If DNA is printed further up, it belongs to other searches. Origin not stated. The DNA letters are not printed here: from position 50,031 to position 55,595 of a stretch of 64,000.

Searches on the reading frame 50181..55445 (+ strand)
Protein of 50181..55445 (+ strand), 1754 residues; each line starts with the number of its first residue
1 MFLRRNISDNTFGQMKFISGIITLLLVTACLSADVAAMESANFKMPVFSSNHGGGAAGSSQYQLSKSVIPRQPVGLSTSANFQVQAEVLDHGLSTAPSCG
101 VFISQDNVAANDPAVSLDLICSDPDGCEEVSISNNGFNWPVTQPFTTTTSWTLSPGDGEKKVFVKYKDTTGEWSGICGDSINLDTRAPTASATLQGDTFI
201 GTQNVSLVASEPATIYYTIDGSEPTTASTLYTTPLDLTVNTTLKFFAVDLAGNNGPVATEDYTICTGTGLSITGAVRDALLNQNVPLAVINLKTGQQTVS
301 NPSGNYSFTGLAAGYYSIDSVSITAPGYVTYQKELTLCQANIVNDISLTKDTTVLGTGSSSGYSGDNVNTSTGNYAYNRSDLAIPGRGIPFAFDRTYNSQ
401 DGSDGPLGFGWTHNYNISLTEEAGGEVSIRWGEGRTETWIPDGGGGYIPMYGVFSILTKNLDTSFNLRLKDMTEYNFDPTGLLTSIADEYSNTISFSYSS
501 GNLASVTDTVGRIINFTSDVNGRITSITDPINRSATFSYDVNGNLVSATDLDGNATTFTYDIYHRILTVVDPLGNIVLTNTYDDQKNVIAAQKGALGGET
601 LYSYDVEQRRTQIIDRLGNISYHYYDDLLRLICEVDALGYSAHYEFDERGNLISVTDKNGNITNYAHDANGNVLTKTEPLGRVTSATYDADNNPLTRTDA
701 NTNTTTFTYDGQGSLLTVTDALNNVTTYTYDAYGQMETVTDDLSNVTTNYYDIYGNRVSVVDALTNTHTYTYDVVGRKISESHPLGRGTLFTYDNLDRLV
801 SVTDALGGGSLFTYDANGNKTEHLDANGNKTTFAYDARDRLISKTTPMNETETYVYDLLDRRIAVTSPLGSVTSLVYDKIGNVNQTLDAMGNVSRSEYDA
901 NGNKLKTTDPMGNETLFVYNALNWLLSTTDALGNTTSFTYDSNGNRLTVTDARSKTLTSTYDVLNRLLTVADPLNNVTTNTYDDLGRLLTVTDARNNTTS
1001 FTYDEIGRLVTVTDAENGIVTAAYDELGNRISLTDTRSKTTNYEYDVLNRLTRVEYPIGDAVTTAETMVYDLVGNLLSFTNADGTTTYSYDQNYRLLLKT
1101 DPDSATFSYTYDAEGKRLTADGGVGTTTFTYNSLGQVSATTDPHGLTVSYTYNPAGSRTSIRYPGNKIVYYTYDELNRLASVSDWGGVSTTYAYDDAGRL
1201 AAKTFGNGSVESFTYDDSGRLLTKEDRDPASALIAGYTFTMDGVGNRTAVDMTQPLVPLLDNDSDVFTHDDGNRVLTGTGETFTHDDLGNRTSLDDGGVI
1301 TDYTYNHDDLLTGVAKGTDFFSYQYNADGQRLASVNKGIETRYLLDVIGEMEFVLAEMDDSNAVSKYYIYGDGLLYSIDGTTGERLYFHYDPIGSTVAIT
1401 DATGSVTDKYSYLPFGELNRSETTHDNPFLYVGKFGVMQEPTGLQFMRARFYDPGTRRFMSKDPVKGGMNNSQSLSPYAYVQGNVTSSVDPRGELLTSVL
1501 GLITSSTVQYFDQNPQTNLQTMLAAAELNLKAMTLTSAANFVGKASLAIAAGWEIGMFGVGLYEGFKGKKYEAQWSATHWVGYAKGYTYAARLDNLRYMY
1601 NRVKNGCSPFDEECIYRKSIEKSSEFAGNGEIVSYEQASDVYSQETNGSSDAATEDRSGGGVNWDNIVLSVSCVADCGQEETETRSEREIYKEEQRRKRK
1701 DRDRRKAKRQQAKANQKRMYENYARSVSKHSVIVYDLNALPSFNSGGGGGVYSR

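Call 82: search_protein_families(library=pfam, proteins=[window:50181-55445:+], max_evalue=0.001)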
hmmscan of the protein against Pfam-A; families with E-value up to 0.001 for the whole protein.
window:50181-55445:+ (1754 aa): 6 families
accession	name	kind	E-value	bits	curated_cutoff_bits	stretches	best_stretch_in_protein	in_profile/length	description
PF05593.20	RHS_repeat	-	2e-123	401.4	22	16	982-1016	1-35/38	RHS Repeat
PF20148.4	DUF6531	-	1.8e-21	76.6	24.1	1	365-438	1-73/74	Domain of unknown function (DUF6531)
PF13290.12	CHB_HEX_C_1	-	4.7e-21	74.9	22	1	196-259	3-67/67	Chitobiase/beta-hexosaminidase C-terminal domain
PF13287.12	Fn3_assoc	-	2.6e-15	56.7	23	1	210-262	7-59/59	Fn3 associated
PF13620.12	CarboxypepD_reg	-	6.1e-09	36.6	32.3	1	271-337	1-69/82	Carboxypeptidase regulatory-like domain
PF13715.12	CarbopepD_reg_2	-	4.2e-05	23.9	32.2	1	272-352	1-80/88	CarboxypepD_reg-like domain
